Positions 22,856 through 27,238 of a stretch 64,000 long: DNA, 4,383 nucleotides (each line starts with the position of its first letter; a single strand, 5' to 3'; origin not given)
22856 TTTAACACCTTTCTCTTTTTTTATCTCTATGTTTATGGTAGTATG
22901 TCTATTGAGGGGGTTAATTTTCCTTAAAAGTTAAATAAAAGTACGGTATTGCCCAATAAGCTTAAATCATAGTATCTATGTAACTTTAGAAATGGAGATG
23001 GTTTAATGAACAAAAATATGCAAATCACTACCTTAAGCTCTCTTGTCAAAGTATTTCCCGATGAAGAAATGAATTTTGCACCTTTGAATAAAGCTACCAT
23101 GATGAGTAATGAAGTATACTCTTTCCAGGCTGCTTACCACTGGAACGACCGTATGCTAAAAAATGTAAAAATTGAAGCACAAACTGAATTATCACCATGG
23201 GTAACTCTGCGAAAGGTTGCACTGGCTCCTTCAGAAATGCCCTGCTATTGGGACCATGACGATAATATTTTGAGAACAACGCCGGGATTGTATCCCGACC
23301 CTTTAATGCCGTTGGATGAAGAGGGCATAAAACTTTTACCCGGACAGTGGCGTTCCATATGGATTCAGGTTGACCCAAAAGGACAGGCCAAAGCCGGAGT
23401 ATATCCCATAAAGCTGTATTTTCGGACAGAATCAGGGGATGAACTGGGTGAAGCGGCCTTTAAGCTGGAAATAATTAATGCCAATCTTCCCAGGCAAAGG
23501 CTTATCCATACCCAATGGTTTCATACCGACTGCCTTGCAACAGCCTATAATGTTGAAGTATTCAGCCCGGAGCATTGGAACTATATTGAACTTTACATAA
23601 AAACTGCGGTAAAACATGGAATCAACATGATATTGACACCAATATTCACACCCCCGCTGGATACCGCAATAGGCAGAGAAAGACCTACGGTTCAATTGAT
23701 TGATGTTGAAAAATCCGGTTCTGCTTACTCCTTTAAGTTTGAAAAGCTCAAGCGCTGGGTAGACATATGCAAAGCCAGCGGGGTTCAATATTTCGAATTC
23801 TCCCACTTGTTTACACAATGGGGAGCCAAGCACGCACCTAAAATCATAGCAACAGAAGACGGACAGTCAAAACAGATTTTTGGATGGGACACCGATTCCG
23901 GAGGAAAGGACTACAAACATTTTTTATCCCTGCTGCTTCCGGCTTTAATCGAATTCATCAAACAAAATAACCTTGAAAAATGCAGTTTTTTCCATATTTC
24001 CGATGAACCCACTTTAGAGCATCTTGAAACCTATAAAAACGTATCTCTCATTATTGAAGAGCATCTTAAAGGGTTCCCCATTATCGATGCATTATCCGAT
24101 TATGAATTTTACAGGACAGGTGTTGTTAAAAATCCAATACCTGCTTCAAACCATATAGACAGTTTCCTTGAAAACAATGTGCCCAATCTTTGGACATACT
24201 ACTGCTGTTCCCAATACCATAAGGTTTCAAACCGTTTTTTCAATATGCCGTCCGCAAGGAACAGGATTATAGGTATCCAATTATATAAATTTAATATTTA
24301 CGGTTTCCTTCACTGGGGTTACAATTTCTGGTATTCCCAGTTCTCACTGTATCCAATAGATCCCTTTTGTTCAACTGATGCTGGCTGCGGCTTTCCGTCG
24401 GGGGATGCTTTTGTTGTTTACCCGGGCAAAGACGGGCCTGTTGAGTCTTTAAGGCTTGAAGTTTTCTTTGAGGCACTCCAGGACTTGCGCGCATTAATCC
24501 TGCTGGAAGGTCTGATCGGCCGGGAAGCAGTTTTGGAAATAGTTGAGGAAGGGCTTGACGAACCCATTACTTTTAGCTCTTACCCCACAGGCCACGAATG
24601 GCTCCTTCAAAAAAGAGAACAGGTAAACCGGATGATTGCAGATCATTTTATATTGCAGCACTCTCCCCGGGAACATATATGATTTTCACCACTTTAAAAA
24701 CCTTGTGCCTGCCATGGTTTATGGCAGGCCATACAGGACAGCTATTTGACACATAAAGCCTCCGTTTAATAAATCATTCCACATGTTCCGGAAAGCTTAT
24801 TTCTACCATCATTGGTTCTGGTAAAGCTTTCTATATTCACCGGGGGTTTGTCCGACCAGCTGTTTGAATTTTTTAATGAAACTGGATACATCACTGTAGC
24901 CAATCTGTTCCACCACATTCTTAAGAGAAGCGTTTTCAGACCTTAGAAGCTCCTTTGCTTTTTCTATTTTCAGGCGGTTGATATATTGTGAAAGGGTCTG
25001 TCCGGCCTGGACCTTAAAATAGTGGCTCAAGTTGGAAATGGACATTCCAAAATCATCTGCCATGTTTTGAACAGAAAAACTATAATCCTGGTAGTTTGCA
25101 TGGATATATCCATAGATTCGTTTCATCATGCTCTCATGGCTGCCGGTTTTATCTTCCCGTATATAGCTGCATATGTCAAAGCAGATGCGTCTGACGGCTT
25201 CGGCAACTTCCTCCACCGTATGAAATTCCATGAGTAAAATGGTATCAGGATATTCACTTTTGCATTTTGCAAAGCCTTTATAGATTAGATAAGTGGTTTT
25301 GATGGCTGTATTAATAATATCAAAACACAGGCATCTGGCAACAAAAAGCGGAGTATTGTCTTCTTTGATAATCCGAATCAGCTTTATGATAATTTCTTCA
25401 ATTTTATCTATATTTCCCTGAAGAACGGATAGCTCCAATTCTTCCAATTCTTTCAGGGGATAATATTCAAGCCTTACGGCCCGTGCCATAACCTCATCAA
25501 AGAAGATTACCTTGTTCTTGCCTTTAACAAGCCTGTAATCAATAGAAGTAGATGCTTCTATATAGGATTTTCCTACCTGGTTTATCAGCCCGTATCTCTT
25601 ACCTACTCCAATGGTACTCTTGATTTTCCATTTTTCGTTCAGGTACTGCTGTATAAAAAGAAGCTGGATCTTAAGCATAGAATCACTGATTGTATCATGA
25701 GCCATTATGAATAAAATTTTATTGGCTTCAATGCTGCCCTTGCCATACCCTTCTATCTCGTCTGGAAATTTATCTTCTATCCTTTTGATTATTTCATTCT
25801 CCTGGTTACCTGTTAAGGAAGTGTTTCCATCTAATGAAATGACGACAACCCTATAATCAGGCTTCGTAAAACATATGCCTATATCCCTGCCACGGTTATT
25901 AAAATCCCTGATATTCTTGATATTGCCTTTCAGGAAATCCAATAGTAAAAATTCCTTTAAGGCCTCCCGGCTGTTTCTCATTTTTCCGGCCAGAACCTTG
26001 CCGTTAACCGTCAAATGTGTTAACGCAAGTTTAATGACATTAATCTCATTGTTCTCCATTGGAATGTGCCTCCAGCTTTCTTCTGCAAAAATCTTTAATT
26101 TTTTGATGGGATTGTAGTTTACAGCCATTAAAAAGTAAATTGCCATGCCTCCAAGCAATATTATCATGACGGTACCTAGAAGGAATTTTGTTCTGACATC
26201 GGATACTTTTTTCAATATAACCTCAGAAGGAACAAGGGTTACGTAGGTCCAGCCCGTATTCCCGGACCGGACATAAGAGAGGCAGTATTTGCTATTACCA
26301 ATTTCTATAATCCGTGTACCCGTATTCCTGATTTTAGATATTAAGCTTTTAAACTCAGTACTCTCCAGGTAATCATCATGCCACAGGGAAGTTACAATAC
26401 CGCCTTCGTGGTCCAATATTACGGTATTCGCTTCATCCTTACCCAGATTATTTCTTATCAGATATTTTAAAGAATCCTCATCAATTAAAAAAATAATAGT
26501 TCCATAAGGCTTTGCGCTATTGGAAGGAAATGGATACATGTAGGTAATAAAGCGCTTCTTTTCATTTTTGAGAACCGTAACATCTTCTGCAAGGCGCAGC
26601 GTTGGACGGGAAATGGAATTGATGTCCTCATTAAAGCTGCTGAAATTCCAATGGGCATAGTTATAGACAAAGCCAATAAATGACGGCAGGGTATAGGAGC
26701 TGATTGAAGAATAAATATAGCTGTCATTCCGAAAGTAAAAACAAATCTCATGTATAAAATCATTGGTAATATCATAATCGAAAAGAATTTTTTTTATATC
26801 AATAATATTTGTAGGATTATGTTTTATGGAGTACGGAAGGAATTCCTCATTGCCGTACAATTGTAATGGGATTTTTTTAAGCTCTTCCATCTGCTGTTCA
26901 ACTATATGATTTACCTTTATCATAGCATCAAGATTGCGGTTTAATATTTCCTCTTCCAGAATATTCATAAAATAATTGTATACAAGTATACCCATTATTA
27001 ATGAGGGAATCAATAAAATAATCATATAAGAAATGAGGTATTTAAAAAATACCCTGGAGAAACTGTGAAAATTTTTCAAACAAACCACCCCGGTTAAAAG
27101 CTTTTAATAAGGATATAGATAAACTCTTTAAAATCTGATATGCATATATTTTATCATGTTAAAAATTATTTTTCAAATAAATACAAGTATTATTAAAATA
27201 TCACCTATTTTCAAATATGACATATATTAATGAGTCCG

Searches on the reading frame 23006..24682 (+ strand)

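Call 69: search_protein_families(library=pfam, proteins=[window:23006-24682:+], max_evalue=0.00001)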
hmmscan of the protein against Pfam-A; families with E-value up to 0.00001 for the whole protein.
window:23006-24682:+ (558 aa): 1 family
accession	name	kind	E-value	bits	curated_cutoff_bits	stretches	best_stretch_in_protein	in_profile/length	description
PF13320.12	GH123_cat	-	3.2e-112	375.5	23.1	1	171-499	1-323/324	Glycoside hydrolase 123, catalytic domain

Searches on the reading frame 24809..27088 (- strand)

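Call 69: search_protein_families(library=pfam, proteins=[window:24809-27088:-], max_evalue=0.00001)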
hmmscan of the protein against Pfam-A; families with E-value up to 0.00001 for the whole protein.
window:24809-27088:- (759 aa): 3 families
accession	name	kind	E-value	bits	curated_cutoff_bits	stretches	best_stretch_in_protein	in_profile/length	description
PF12833.13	HTH_18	-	2.7e-20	72.9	33.6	1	676-754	1-79/80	Helix-turn-helix domain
PF00165.29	HTH_AraC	-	6.2e-15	55.4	26.6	1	715-754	1-42/42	Bacterial regulatory helix-turn-helix proteins, AraC family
PF02743.24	dCache_1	-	5.3e-11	42.9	45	1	42-284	1-239/240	Cache domain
